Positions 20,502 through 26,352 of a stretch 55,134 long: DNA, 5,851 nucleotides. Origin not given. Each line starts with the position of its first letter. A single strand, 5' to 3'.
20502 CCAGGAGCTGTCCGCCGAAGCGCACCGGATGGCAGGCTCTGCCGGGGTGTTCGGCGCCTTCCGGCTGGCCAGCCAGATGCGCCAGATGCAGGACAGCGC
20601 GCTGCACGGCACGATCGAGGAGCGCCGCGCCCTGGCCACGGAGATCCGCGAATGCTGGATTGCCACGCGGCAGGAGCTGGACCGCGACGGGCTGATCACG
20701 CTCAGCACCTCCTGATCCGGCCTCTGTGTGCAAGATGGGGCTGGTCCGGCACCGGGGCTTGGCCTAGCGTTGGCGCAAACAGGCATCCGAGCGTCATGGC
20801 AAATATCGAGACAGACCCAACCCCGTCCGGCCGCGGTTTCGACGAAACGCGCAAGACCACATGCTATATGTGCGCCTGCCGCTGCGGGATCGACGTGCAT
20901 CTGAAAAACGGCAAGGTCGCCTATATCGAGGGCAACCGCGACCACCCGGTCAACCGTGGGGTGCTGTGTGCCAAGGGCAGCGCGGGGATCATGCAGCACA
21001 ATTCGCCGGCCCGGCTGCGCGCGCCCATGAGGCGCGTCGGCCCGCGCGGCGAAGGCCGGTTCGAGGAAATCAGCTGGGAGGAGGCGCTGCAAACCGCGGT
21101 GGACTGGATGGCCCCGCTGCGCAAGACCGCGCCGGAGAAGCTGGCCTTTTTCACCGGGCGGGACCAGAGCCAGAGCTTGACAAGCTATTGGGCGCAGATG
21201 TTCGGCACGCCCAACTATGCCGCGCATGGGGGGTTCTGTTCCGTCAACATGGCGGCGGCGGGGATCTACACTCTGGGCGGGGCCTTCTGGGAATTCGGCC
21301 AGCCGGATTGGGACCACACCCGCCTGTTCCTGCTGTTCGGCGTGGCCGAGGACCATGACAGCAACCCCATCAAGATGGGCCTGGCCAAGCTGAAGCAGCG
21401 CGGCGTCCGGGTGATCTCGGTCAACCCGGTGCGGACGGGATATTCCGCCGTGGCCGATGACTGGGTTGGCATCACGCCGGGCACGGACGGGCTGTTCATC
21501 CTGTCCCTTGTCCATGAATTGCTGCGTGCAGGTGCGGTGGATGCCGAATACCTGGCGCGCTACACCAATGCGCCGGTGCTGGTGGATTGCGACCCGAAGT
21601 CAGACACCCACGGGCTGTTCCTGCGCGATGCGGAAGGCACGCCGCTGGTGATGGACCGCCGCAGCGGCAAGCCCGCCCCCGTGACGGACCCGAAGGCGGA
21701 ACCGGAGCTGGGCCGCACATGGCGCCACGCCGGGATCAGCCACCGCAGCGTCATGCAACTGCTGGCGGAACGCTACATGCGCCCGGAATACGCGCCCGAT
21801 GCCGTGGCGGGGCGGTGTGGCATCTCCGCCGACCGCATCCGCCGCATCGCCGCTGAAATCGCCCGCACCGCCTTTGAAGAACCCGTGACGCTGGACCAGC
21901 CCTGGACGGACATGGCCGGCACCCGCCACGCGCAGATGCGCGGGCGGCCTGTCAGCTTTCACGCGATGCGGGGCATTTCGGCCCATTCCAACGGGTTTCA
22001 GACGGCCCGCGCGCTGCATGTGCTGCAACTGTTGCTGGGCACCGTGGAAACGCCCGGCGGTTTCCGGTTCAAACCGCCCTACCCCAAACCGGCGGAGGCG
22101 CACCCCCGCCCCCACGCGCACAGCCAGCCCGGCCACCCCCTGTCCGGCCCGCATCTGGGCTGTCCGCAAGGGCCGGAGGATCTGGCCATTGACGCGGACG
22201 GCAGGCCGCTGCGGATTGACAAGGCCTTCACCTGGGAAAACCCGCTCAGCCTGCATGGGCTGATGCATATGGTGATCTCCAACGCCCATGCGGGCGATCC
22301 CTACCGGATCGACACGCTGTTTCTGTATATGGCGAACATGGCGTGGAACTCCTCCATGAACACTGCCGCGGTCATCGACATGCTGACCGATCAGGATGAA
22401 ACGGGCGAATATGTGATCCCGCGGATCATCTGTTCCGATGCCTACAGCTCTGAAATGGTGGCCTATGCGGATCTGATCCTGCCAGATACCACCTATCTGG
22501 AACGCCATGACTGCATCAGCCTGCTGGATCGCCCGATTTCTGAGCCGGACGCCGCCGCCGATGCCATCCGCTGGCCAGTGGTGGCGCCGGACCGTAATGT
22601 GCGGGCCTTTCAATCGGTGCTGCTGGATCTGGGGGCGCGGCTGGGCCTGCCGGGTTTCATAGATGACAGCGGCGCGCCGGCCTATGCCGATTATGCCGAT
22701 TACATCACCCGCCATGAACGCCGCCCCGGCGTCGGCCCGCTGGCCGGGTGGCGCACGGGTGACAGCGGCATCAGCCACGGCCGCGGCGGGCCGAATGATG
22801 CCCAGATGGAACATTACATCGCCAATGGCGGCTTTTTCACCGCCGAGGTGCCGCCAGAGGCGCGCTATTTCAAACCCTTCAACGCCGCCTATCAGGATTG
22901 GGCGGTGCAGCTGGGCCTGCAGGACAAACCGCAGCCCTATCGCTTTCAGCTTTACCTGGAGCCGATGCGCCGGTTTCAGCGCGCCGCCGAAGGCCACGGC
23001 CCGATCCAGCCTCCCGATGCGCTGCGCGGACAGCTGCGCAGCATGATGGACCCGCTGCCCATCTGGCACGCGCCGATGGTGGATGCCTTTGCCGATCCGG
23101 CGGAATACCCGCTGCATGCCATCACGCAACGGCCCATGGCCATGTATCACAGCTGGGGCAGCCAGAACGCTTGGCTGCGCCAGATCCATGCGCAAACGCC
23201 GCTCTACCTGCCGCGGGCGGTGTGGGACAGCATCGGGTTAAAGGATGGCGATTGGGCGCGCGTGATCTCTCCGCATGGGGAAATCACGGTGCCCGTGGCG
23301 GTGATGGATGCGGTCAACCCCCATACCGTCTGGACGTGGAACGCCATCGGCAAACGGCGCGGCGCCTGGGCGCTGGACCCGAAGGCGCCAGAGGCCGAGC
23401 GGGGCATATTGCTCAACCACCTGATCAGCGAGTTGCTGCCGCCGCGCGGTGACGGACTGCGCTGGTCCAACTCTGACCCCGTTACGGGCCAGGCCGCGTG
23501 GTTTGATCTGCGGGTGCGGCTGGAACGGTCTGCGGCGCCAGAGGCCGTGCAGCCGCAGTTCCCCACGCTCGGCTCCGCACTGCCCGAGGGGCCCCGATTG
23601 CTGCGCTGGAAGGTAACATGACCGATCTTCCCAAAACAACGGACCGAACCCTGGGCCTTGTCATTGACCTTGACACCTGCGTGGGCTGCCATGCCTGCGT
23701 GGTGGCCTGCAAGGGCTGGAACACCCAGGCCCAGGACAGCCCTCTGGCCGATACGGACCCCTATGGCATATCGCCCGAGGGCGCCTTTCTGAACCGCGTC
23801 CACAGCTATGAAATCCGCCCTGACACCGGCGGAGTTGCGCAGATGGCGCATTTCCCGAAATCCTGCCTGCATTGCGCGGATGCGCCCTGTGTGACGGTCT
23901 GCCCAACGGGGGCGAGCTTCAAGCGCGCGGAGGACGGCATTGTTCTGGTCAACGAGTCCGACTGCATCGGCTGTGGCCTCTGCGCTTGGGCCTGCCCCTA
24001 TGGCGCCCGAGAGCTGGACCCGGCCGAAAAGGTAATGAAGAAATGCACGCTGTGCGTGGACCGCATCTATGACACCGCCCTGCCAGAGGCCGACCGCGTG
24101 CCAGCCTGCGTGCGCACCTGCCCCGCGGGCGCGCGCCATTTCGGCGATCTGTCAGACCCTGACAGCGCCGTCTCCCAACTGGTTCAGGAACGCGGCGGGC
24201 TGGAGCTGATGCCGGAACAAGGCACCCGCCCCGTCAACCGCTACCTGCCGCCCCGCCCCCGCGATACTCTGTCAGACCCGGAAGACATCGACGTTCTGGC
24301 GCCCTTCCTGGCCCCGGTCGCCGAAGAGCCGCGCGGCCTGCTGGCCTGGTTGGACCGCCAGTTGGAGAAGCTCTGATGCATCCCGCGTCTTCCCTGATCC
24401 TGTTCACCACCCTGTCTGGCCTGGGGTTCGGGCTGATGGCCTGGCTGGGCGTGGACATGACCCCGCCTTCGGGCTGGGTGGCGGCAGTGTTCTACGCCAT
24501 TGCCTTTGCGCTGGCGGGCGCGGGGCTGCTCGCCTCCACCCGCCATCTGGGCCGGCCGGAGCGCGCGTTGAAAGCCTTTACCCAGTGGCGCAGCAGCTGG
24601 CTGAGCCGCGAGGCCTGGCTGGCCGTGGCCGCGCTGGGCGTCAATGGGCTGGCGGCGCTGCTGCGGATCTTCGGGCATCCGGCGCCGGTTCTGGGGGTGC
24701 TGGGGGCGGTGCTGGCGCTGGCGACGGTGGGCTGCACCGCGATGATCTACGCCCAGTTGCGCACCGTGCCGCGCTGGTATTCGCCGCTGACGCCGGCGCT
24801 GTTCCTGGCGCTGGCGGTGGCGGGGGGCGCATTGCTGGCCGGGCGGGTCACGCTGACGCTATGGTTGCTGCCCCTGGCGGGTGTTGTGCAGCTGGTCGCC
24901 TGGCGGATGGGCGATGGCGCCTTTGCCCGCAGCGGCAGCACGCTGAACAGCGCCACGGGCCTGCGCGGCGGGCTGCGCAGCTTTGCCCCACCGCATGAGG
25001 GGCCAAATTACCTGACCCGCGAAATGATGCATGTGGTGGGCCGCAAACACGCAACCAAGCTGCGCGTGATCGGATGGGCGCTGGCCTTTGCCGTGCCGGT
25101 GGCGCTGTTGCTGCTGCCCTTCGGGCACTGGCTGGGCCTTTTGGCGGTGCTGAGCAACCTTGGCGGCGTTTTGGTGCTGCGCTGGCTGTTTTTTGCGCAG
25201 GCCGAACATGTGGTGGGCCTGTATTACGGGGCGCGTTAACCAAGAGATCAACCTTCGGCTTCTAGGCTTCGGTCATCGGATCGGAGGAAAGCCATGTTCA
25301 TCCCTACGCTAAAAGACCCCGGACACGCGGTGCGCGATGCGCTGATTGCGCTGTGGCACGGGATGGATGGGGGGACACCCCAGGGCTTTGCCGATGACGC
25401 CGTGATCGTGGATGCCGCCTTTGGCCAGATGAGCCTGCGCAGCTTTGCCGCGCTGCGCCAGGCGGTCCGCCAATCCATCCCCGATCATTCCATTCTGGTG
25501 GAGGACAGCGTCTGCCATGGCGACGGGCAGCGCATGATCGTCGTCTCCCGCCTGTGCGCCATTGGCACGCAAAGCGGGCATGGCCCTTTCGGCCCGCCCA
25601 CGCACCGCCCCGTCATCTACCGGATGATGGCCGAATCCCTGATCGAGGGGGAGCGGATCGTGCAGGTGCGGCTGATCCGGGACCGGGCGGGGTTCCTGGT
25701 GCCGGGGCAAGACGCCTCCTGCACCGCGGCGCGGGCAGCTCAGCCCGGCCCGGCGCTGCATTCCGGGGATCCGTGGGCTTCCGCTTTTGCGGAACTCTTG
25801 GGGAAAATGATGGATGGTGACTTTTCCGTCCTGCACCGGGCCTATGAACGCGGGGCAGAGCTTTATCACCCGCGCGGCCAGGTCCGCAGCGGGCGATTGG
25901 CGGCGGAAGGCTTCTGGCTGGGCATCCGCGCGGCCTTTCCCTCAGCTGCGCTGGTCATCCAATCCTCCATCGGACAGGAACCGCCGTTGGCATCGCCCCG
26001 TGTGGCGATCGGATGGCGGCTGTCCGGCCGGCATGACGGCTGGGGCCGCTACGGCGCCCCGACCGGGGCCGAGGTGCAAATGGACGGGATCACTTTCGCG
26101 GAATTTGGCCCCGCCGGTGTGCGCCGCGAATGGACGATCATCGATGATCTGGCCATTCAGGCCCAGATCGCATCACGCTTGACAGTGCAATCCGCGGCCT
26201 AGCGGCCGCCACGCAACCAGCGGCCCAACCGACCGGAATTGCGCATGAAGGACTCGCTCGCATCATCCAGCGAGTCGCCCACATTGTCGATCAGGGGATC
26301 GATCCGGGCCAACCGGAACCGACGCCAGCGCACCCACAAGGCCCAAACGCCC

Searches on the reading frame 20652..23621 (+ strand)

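Call 13: search_protein_families(library=pfam, proteins=[window:20652-23621:+], max_evalue=0.001)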
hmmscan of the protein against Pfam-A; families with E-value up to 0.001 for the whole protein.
window:20652-23621:+ (989 aa): 3 families
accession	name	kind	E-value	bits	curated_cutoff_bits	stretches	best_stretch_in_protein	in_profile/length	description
PF00384.28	Molybdopterin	-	5.1e-25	88.7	24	1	121-631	1-329/353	Molybdopterin oxidoreductase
PF04879.21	Molybdop_Fe4S4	-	4.5e-17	62.2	22.7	1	66-116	3-53/55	Molybdopterin oxidoreductase Fe4S4 domain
PF01568.27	Molydop_binding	-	3.2e-09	37.2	26.8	1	821-901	1-82/110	Molydopterin dinucleotide binding domain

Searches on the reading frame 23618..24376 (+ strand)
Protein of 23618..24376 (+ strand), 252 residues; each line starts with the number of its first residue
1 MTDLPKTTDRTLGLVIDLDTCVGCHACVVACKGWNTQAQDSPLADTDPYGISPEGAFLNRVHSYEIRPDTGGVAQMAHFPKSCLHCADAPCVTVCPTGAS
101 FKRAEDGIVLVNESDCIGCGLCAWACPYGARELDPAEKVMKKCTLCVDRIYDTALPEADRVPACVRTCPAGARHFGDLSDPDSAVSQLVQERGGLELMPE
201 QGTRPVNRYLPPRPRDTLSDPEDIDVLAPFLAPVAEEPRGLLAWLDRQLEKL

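Call 23: search_protein_families(library=pfam, proteins=[window:23618-24376:+], max_evalue=0.00001)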
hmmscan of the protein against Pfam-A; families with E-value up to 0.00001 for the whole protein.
window:23618-24376:+ (252 aa): 11 families
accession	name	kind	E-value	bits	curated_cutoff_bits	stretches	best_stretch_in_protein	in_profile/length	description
PF13247.11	Fer4_11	-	2.3e-22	79.5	26.2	1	75-177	2-99/100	4Fe-4S dicluster domain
PF12838.12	Fer4_7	-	6e-15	55.9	27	1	20-99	1-52/52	4Fe-4S dicluster domain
PF12837.12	Fer4_6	-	1.4e-13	50.4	25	1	108-130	1-23/24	4Fe-4S binding domain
PF00037.32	Fer4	-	2.7e-13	49.6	21.1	1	110-131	2-23/24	4Fe-4S binding domain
PF13237.11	Fer4_10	-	2.8e-12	46.8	25.5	1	80-127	6-53/53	4Fe-4S dicluster domain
PF12797.12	Fer4_2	-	3.1e-11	42.9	24.5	1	108-128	2-22/22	4Fe-4S binding domain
PF13187.11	Fer4_9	-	5.6e-09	36.3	27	0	83-129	2-50/52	4Fe-4S dicluster domain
PF12798.12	Fer4_3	-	3.1e-07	31.1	27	0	116-130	1-15/15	4Fe-4S binding domain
PF14697.11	Fer4_21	-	4.4e-07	30.4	35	0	81-128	6-53/59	4Fe-4S dicluster domain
PF13183.11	Fer4_8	-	2.5e-06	28.4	27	0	18-98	2-67/68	4Fe-4S dicluster domain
PF25160.1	LdpA_Fe-S-bd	-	9.2e-06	25.8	27.6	0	88-129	6-41/49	LdpA Fe-S cluster-binding domain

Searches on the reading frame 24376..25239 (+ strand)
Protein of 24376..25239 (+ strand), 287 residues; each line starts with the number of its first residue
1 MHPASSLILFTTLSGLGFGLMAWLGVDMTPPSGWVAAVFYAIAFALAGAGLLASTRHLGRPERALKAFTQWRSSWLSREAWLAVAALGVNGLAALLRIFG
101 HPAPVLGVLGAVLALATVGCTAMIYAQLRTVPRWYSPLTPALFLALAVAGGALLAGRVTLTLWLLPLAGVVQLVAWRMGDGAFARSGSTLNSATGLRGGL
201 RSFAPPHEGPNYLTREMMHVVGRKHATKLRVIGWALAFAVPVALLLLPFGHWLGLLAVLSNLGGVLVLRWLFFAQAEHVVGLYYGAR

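Call 23: search_protein_families(library=pfam, proteins=[window:24376-25239:+], max_evalue=0.00001)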
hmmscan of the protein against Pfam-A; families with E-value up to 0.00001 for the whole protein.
window:24376-25239:+ (287 aa): 1 family
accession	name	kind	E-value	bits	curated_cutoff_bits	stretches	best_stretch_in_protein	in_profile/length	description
PF04976.17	DmsC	-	2.2e-14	54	22.3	1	6-156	9-166/275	DMSO reductase anchor subunit (DmsC)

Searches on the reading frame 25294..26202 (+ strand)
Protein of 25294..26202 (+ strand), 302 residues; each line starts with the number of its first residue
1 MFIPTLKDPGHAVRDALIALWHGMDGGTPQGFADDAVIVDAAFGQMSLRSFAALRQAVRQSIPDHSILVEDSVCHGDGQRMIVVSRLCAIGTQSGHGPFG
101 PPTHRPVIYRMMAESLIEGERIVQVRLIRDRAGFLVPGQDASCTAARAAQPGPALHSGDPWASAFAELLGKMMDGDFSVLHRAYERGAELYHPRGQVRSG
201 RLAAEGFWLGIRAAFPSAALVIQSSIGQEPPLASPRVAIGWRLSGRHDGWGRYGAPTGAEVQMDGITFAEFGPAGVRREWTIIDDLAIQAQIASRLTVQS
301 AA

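Call 23: search_protein_families(library=pfam, proteins=[window:25294-26202:+], max_evalue=0.00001)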
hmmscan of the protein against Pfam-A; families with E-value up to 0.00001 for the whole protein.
window:25294-26202:+ (302 aa): 2 families
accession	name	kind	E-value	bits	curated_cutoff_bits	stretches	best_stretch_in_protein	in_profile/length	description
PF07366.18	SnoaL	-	3e-17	63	28.4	2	175-292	14-126/126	SnoaL-like polyketide cyclase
PF12680.13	SnoaL_2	-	2.3e-11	44.7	27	0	174-271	10-94/102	SnoaL-like domain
